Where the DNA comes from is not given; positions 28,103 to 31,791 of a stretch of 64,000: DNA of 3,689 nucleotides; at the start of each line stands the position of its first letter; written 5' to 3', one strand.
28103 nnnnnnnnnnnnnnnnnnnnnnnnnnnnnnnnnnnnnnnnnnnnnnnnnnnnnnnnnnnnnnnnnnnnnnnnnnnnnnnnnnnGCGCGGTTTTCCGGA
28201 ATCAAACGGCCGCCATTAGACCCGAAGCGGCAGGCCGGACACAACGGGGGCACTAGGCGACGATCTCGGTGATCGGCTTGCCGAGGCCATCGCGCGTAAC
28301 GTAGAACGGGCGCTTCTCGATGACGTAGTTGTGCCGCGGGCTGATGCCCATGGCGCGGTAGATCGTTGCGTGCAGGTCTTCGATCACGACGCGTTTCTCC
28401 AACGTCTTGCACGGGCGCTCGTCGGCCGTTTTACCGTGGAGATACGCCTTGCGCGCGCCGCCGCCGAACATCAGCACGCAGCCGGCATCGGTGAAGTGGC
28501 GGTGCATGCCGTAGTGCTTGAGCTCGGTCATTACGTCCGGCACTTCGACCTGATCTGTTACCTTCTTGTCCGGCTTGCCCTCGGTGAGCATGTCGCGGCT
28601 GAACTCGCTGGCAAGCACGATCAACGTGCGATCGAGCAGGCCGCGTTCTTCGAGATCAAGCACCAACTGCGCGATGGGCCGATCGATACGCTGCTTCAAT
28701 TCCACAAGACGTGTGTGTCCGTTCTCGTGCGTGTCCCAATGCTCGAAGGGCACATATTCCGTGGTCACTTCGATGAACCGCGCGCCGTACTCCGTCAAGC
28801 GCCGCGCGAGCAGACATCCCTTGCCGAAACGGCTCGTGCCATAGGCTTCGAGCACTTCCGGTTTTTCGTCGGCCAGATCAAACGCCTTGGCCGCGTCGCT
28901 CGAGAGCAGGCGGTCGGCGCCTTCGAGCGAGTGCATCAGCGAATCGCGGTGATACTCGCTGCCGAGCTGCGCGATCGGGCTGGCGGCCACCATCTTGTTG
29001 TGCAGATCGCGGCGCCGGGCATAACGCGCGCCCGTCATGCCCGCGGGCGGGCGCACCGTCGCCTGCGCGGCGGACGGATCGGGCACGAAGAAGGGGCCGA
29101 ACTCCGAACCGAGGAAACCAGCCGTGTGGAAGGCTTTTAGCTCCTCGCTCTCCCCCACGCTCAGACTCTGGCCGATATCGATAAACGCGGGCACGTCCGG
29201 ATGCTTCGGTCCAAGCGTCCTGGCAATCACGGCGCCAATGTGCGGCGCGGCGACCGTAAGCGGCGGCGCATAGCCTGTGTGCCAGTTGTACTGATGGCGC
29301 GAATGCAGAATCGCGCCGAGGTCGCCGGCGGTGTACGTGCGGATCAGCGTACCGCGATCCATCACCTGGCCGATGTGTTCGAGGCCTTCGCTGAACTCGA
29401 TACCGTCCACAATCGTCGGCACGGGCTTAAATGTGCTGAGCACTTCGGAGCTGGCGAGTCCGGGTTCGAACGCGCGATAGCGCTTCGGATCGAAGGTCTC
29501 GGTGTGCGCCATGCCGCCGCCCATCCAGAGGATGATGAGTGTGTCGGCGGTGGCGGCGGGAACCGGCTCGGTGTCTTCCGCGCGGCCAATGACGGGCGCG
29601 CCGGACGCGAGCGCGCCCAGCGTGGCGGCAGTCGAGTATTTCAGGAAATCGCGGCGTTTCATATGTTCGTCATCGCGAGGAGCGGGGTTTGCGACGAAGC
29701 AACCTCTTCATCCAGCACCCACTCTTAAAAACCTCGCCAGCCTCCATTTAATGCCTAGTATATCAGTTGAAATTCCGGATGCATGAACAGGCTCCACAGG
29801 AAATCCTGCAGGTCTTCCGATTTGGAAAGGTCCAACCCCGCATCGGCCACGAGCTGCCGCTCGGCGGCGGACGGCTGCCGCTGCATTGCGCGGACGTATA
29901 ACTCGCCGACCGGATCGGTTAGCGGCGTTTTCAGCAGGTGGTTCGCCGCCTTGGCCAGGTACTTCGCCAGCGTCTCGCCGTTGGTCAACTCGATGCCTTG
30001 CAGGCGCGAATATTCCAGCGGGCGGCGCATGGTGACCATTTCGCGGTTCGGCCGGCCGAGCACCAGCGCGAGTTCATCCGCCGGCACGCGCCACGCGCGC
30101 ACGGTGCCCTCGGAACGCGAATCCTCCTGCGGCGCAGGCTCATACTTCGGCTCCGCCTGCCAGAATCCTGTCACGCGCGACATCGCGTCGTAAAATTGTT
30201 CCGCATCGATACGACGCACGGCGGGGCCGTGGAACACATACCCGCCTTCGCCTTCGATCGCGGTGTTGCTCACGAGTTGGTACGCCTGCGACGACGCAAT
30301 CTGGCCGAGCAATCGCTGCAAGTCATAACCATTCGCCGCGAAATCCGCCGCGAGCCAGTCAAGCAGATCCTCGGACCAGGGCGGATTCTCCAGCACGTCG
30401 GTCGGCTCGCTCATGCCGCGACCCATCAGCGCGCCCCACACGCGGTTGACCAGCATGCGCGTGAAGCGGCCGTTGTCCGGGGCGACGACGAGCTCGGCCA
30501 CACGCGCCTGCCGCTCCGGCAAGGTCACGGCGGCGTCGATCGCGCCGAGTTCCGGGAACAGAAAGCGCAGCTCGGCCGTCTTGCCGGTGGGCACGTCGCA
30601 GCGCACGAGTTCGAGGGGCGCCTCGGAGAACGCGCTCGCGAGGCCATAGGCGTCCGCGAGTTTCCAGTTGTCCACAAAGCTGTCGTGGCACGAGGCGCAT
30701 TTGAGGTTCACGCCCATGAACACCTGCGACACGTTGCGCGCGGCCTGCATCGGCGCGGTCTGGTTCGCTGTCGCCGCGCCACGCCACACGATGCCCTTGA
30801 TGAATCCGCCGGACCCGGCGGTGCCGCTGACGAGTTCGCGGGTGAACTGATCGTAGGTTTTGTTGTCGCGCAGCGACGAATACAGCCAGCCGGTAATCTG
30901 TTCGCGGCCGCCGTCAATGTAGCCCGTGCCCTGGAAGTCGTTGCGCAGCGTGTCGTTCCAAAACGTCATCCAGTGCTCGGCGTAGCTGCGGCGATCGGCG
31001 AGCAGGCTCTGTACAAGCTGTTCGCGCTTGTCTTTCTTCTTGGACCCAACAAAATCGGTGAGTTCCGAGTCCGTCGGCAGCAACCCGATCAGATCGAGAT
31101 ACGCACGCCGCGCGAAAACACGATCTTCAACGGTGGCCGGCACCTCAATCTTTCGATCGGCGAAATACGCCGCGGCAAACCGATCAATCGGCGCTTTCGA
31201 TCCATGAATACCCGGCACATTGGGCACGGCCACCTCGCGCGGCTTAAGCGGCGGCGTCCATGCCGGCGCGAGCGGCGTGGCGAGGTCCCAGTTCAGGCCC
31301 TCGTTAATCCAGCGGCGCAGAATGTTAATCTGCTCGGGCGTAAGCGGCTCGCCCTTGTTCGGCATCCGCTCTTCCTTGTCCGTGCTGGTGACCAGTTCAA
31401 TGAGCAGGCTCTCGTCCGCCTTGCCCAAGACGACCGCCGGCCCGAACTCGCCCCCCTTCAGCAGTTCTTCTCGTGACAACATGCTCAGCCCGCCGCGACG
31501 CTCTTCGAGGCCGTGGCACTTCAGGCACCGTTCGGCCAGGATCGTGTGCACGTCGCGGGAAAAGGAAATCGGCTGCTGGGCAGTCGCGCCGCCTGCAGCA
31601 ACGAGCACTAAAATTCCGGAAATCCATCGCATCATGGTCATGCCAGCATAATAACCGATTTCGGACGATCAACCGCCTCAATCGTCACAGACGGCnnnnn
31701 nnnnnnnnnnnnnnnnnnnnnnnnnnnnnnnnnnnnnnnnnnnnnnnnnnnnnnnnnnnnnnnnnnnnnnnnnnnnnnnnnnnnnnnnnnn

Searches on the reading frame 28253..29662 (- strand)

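Call 14: search_protein_families(library=pfam, proteins=[window:28253-29662:-], max_evalue=0.001)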
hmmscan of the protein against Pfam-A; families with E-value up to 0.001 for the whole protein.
window:28253-29662:- (469 aa): 1 family
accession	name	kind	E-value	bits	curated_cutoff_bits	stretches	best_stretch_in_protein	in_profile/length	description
PF07394.17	DUF1501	-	3.3e-70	237.6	27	1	40-467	2-389/390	Protein of unknown function (DUF1501)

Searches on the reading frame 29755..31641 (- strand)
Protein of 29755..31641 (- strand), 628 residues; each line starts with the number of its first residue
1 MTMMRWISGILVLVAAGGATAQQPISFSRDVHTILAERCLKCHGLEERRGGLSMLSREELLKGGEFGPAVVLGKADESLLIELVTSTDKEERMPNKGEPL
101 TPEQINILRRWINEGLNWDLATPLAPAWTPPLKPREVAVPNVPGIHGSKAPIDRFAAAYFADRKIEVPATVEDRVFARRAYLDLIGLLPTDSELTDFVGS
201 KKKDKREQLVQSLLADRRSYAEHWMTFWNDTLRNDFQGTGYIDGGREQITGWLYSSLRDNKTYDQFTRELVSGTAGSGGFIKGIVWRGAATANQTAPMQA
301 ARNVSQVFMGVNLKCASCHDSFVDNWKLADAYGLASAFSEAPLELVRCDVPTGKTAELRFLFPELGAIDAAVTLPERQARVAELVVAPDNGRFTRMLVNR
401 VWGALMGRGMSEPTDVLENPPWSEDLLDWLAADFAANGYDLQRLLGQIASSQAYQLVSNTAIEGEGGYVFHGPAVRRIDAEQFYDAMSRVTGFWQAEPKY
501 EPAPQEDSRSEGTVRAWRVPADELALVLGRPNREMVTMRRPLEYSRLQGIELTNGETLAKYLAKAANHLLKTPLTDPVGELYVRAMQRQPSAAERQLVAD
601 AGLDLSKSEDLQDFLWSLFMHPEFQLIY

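Call 14: search_protein_families(library=pfam, proteins=[window:29755-31641:-], max_evalue=0.001)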
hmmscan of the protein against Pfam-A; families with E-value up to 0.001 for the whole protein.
window:29755-31641:- (628 aa): 4 families
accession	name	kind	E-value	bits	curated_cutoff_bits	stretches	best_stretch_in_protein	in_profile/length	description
PF07583.16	PSCyt2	-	1.4e-45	156.2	29.8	1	151-340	1-206/209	Protein of unknown function (DUF1549)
PF07587.16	PSD1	-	7.4e-33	114.4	28.5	1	380-599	4-241/244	Protein of unknown function (DUF1553)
PF07635.16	PSCyt1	-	1.8e-13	51.3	22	1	39-94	1-56/59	Planctomycete cytochrome C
PF13442.11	Cytochrome_CBB3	-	0.00024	21.8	27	0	33-112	8-68/68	Cytochrome C oxidase, cbb3-type, subunit III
